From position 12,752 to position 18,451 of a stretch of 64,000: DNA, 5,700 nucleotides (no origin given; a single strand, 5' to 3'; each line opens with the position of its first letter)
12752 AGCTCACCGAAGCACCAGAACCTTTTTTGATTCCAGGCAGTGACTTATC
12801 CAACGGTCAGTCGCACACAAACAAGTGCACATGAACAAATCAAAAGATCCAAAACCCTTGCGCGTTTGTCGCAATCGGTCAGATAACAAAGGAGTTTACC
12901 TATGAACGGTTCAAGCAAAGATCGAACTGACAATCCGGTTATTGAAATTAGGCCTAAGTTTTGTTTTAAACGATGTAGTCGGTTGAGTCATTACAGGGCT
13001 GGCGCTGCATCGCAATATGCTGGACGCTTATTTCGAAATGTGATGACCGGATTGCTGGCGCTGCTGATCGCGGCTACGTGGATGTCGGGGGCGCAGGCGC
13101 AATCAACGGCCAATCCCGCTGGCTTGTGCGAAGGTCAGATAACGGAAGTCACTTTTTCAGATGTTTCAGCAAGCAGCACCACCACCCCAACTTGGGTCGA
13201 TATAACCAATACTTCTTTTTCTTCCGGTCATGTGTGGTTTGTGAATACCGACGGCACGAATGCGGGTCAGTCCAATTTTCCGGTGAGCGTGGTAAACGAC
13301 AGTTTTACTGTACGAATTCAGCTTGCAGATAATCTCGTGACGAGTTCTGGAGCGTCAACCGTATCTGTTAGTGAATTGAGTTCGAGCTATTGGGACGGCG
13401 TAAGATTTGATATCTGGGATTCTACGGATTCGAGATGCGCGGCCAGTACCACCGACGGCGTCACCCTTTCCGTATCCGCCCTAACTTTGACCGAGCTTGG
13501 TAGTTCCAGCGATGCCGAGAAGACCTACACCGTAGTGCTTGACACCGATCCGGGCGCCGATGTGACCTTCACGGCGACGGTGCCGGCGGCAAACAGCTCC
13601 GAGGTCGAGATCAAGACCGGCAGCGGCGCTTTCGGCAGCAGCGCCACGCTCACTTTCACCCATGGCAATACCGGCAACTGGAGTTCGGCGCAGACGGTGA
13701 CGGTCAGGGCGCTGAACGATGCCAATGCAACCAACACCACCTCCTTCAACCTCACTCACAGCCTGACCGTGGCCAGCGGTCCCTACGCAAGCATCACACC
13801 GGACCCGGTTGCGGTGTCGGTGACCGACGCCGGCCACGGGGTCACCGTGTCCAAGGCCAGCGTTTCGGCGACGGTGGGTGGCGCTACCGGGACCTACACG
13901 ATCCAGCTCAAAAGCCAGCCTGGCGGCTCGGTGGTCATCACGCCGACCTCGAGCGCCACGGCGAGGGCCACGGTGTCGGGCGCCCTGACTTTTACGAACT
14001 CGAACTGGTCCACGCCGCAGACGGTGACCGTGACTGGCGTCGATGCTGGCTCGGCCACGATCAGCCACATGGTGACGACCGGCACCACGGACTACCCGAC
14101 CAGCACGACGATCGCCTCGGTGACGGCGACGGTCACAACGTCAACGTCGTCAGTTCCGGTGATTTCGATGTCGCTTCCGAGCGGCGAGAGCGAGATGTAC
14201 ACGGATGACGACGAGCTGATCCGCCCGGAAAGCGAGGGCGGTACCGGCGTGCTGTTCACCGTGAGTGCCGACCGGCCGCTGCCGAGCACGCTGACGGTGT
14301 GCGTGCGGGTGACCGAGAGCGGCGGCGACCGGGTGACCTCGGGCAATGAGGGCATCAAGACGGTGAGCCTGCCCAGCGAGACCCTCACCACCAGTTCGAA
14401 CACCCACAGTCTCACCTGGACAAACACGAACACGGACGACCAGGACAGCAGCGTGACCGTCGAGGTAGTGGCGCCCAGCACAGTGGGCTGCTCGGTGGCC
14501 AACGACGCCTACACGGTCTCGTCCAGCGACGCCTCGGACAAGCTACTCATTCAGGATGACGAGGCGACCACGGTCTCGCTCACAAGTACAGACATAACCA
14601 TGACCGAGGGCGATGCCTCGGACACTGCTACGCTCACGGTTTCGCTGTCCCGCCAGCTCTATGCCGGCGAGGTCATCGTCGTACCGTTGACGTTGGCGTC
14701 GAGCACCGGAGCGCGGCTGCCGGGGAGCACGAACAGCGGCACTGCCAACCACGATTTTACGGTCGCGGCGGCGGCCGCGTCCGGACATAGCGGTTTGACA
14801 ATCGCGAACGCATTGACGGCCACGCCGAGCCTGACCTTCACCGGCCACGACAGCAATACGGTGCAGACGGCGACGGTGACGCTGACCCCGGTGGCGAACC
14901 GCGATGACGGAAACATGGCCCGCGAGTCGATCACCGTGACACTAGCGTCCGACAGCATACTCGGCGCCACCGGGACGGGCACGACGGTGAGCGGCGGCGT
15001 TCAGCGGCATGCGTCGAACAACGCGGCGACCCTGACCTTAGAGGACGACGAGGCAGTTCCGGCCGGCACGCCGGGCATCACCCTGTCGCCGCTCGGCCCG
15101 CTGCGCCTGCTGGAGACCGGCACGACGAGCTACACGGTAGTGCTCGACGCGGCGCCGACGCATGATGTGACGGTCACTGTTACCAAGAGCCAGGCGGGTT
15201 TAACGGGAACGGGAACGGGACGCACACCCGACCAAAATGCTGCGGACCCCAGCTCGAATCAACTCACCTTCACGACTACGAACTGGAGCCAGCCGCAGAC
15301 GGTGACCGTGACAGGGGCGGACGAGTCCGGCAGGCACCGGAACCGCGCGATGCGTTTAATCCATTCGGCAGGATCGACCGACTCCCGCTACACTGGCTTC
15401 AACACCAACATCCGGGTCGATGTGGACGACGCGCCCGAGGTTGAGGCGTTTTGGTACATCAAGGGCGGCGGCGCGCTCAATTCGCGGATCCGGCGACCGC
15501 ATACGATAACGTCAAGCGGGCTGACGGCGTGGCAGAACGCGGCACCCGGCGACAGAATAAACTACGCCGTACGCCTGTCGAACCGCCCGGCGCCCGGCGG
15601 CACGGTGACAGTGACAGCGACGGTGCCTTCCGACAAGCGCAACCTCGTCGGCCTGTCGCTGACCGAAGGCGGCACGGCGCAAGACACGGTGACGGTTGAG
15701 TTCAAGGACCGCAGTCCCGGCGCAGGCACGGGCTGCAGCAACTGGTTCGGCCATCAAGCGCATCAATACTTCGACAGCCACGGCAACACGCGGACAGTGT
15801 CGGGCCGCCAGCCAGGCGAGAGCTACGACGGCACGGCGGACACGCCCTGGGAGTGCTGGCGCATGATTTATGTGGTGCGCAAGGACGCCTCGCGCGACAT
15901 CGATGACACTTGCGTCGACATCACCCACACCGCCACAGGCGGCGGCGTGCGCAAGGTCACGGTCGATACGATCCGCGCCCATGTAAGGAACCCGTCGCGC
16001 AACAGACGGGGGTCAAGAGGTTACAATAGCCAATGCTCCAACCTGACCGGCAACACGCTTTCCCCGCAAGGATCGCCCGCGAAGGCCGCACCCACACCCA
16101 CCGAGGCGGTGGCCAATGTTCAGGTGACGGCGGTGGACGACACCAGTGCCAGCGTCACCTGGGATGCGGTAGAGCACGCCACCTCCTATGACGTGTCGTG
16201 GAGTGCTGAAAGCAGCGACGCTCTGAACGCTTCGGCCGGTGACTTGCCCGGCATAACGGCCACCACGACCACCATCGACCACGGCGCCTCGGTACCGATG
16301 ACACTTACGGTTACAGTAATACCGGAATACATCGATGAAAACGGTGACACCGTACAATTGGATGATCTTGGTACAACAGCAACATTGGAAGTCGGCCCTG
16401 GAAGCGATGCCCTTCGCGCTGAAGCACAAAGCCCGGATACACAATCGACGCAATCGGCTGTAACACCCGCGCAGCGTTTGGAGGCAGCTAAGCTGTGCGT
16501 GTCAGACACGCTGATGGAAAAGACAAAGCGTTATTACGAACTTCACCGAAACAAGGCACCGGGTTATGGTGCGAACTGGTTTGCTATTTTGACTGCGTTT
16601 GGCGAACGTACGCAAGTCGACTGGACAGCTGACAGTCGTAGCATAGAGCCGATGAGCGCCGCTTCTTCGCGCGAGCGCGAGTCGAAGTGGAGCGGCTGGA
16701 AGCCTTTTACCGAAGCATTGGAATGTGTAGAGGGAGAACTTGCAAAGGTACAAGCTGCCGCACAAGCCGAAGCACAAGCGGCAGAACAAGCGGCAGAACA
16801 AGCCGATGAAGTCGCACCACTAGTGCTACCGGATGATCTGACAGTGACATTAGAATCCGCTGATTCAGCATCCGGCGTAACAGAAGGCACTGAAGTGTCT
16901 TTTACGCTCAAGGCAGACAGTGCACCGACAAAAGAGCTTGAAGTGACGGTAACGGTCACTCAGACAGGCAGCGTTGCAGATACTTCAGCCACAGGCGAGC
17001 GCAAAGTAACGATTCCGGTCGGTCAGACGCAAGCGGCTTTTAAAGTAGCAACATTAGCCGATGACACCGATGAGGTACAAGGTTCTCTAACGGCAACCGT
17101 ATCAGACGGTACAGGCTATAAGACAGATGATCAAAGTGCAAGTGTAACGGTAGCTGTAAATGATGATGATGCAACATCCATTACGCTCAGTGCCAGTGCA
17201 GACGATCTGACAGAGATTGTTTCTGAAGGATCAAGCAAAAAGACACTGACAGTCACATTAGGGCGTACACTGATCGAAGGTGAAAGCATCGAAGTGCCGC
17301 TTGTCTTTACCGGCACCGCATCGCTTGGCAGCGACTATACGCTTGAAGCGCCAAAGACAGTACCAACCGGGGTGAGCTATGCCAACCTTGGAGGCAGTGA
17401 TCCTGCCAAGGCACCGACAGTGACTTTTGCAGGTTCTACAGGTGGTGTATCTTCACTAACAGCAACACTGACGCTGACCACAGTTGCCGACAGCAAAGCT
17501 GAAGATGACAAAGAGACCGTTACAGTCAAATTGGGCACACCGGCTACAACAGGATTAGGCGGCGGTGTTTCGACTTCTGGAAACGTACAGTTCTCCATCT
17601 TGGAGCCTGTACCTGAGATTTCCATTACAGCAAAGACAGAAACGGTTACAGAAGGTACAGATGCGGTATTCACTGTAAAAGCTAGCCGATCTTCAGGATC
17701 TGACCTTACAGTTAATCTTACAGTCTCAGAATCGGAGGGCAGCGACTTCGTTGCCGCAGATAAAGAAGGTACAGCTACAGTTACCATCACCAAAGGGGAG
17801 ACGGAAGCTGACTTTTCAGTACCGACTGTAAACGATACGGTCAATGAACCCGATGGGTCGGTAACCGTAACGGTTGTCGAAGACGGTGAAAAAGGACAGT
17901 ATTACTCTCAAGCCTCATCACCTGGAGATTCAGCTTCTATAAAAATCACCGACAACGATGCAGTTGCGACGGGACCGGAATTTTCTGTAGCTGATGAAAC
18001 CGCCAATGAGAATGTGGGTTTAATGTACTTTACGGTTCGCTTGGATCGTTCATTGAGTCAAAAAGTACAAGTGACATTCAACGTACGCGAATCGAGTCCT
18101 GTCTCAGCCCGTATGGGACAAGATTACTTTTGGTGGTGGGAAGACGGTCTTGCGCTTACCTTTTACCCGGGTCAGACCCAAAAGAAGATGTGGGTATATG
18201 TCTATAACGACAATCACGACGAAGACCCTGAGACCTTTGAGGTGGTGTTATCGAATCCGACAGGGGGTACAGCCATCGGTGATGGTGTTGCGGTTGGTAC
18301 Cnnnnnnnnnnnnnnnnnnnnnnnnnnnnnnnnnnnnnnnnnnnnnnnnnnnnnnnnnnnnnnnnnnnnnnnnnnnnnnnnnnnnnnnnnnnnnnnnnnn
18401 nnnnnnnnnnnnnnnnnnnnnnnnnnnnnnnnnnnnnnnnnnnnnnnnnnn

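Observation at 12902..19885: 2327-aa Calx-beta/FN3/Ig-like autotransporter, by far the largest gene in the window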

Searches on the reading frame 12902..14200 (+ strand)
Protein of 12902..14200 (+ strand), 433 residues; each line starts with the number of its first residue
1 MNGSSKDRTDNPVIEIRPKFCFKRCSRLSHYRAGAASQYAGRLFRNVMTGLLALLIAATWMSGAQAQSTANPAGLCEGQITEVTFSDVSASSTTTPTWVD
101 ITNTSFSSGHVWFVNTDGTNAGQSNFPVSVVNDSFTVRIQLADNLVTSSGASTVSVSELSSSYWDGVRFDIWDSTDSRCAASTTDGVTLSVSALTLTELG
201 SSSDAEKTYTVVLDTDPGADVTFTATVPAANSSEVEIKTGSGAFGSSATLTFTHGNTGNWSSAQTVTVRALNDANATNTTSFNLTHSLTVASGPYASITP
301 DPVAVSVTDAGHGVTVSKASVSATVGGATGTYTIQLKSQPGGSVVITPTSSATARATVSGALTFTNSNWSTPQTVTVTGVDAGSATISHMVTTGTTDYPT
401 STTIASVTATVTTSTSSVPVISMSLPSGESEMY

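Call 9: search_protein_families(library=pfam, proteins=[window:12902-14200:+], max_evalue=10)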
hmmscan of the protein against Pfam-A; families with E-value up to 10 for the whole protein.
window:12902-14200:+ (433 aa): 2 families
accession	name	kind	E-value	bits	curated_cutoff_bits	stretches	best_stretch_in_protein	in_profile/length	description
PF17766.7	fn3_6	-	0.062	13.9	26.4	1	318-384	22-76/99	Fibronectin type-III domain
PF24063.1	DUF7363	-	1.7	9.8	28.3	1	310-394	13-98/107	Domain of unknown function (DUF7363)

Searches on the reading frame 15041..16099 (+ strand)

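Call 9: search_protein_families(library=pfam, proteins=[window:15041-16099:+], max_evalue=10)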
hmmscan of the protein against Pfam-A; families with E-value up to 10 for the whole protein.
window:15041-16099:+ (353 aa): 3 families
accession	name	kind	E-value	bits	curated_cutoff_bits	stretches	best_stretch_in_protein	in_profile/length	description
PF16341.10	DUF4971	-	0.04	14.2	31.3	1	25-95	49-116/141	Domain of unknown function (DUF4971)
PF08828.15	DSX_dimer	-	0.096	12.7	23.9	1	269-289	20-40/49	Doublesex dimerisation domain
PF20579.4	LapA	-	0.73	10.7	27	1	25-50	15-40/99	LapA domain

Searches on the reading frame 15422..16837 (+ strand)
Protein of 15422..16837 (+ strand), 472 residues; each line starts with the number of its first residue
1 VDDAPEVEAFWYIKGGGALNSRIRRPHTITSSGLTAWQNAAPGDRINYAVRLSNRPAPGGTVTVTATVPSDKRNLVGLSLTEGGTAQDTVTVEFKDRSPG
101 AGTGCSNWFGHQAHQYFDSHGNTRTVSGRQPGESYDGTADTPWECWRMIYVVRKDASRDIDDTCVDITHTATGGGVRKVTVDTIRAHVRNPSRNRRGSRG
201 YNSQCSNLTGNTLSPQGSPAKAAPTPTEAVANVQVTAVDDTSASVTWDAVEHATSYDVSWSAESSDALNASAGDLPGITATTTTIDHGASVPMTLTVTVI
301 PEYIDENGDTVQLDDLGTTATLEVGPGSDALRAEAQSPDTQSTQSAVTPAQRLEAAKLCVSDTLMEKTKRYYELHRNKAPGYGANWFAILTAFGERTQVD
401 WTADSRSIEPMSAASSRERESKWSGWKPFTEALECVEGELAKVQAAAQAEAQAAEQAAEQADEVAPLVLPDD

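Call 52: search_solved_structures(query=A2, max_evalue=1)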
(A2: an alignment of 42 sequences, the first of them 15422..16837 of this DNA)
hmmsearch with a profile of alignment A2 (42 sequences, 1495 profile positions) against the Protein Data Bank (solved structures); distinct sequences matched with E-value up to 1: 13.
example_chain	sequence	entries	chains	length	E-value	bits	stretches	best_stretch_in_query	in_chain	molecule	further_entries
3us9_A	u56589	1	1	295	2.1e-06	29.3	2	1271-1384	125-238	Sodium/calcium exchanger 1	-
8sgi_A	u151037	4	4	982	3.2e-05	25.4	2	1271-1379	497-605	Sodium/calcium exchanger 1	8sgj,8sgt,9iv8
8jp0_A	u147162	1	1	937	0.0003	22.1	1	1277-1382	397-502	Sodium/calcium exchanger 1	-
2fws_A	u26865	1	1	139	0.019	16.2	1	1312-1393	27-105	Sodium/calcium exchanger 1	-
2dpk_A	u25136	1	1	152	0.021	16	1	1311-1393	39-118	Sodium/calcium exchanger 1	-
3rb5_A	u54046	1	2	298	0.037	15.2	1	1241-1380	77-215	Na/Ca exchange protein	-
3rb7_A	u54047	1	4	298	0.039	15.2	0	1275-1380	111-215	Na/Ca exchange protein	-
3gin_A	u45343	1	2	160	0.045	15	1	1311-1392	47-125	Sodium/calcium exchanger 1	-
5j7k_A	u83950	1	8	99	0.11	13.7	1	870-898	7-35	FN3con-a-lys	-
2lt9_A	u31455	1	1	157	0.14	13.3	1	1288-1391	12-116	Protein Slc8a3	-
9ot8_A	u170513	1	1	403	0.27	12.4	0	870-898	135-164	FN3con-9 - FN3con-41 fusion,Galectin-3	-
9w18_A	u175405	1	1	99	0.39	11.8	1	869-923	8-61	Fibronectin3-6847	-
3ead_A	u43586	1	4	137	0.4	11.8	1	1298-1399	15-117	Na/Ca exchange protein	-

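Call 58: predict_structure(alignment_id=A2)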
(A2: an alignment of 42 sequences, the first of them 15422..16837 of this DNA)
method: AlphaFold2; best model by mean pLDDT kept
length: 472 residues; sequences in the alignment: 42
mean_pLDDT: 79.3   pTM: 0.48
mean pLDDT of the five models: 79.3, 79.1, 77.5, 77.5, 76.8
residues with pLDDT >= 90: 186; 70-90: 167; 50-70: 63; < 50: 56
segments of 3 or more residues with pLDDT < 50: 15-36, 195-202, 212-221, 338-345, 402-406
pLDDT, mean of each block of 10 residues (from residue 1): 70 50 33 40 77 84 93 94 93 87 65 76 82 85 89 88 87 72 79 50 57 44 79 94 95 93 88 89 93 95 78 92 89 62 61 94 95 84 87 72 59 93 91 96 92 91 71 58
secondary structure, 60 per line:
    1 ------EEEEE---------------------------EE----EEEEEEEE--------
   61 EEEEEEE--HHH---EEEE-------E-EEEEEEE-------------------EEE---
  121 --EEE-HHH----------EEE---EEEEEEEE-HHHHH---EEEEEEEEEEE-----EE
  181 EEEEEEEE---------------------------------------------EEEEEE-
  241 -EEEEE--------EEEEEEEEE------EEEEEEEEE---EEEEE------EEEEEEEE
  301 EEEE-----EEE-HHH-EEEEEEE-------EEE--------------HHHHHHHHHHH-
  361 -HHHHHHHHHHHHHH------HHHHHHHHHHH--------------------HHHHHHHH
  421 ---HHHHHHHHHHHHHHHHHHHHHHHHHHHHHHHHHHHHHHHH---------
elements in order: E7-11 E45-52 E61-67 E76-79 E89-95 E115-117 E123-125 E140-142 E146-153 H155-159 E163-173 E179-188 E234-239 E242-246 E255-263 E270-278 E282-286 E293-304 E310-312 E318-324 E332-334 H349-359 H362-375 H382-392 H413-420 H424-463

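Call 61: fold_search(model_id=the predicted structure, library=pdb)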
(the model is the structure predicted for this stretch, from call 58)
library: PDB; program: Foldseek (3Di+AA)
matches with E <= 10: 1959; with E <= 0.001: 61
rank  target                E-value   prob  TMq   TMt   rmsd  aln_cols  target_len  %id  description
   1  1fie_A                1.2e-05  1.00  0.17  0.12  22.1       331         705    8  RECOMBINANT HUMAN COAGULATION FACTOR XIII (released 1997-02-12)
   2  1ggu_A                2.2e-05  1.00  0.17  0.12  21.7       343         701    7  HUMAN FACTOR XIII WITH CALCIUM BOUND IN THE ION SITE (released 1999-09-16)
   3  1ggu_B                3.8e-05  1.00  0.17  0.12  21.9       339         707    8  HUMAN FACTOR XIII WITH CALCIUM BOUND IN THE ION SITE (released 1999-09-16)
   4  5e53_A                4.6e-05  1.00  0.16  0.25  17.8       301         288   10  Crystal structure of chicken CNTN1 FN1-FN3 domains (released 2016-08-31)
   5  1ex0_B                6.4e-05  0.98  0.14  0.10  21.1       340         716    8  HUMAN FACTOR XIII, MUTANT W279F ZYMOGEN (released 2003-12-23)
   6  7mrq                  6.4e-05  0.98  0.16  0.24  21.8       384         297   10  Chicken CNTN4 FN1-FN3 domains with T751A, V752A, Y781A, E786A mutations (released 2022-01-05)
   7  7z0l_B                6.8e-05  0.90  0.14  0.18  23.4       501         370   11  IL-27 signalling complex (released 2022-07-27)
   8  1f13_B                7.2e-05  1.00  0.17  0.12  22.0       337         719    8  RECOMBINANT HUMAN CELLULAR COAGULATION FACTOR XIII (released 1998-08-12)
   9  7mrs_A                7.2e-05  1.00  0.14  0.21  17.6       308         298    9  Zebrafish CNTN4 APPb complex (released 2022-01-05)
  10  5mya_B                8.6e-05  1.00  0.17  0.37  16.4       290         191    7  Homodimerization of Tie2 Fibronectin-like domains 1-3 in space group C2 (released 2017-04-26)
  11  8xez_A                9.1e-05  0.90  0.17  0.10  23.3       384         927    8  Cryo-EM structure of integrin ITGAV/ITGB3 complex, conformation 5 (released 2024-12-18)
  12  1qg3_A                9.6e-05  1.00  0.17  0.37  18.2       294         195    7  CRYSTAL STRUCTURE OF A TANDEM PAIR OF FIBRONECTIN TYPE III DOMAINS FROM THE CYTOPLASMIC TAIL OF INTEGRIN ALPHA6 BETA4 (released 1999-08-20)
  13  7e72_E                1.4e-04  1.00  0.17  0.36  16.2       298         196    8  Crystal structure of Tie2-agonistic antibody in complex with human Tie2 Fn2-3 (released 2021-11-10)
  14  5e53_C                1.4e-04  1.00  0.16  0.25  16.4       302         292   10  Crystal structure of chicken CNTN1 FN1-FN3 domains (released 2016-08-31)
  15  5e55_A                1.4e-04  1.00  0.16  0.24  16.6       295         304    8  Crystal structure of mouse CNTN6 FN1-FN3 domains (released 2016-08-31)
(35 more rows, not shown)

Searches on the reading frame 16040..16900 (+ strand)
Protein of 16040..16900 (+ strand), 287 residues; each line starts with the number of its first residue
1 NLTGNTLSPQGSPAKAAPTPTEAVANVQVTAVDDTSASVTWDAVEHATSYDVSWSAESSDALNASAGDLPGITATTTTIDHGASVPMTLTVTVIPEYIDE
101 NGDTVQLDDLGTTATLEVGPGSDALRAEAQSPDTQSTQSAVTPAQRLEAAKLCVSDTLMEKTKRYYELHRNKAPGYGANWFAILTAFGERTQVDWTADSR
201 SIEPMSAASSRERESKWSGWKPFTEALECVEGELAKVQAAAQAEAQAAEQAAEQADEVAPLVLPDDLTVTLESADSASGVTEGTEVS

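Call 9: search_protein_families(library=pfam, proteins=[window:16040-16900:+], max_evalue=10)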
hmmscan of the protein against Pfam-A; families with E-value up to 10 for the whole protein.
window:16040-16900:+ (287 aa): 2 families
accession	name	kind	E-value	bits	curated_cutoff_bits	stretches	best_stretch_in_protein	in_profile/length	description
PF00041.27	fn3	-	0.00044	20.8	25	1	23-77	2-51/84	Fibronectin type III domain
PF16656.11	Pur_ac_phosph_N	-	6.6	7.8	30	1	27-68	6-46/93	Purple acid Phosphatase, N-terminal domain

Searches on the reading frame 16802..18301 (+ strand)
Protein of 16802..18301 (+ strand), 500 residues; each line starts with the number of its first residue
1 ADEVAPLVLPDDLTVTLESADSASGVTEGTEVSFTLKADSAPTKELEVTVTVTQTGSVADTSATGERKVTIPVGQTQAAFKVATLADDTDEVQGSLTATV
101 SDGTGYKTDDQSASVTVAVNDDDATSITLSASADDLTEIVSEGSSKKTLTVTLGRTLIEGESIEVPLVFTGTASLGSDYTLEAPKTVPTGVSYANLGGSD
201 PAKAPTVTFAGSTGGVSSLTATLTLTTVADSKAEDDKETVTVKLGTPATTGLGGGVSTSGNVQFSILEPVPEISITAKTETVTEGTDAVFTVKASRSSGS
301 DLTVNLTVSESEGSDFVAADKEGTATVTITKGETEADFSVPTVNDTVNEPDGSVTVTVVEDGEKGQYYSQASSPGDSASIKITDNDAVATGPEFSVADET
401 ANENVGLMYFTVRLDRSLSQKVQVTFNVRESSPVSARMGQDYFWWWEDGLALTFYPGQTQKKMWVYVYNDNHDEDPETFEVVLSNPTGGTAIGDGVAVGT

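Call 9: search_protein_families(library=pfam, proteins=[window:16802-18301:+], max_evalue=10)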
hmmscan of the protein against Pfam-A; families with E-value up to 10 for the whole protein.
window:16802-18301:+ (500 aa): 10 families
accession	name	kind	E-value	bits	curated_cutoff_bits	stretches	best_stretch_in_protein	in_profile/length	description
PF03160.20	Calx-beta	-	3.3e-13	50.2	27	3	394-491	10-102/119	Calx-beta domain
PF20579.4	LapA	-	0.00011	23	27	1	273-384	5-98/99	LapA domain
PF19079.5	CFSR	-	0.0029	18.2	27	1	346-366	22-42/49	Collagen-flanked surface repeat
PF13927.12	Ig_3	-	0.0069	17.3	30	1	271-330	2-62/78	Immunoglobulin domain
PF10610.15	Tafi-CsgC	-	0.033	14.7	25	1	47-106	36-93/99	Thin aggregative fimbriae synthesis protein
PF10699.14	HAP2-GCS1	-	0.057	12.4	27.4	1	108-147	332-370/515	Male gamete fusion factor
PF06623.16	MHC_I_C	-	0.066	13.4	20.4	1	362-373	2-13/28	MHC_I C-terminus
PF06534.19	RGM_C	-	0.11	12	27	1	49-158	38-143/237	Repulsive guidance molecule (RGM) C-terminal domain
PF17996.7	CE2_N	-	2.2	8.8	27.9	1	97-153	32-80/108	Carbohydrate esterase 2 N-terminal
PF10342.15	Kre9_KNH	-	3.5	8.9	24.6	1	317-375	25-79/94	Kre9/KNH-like N-terminal Ig-like domain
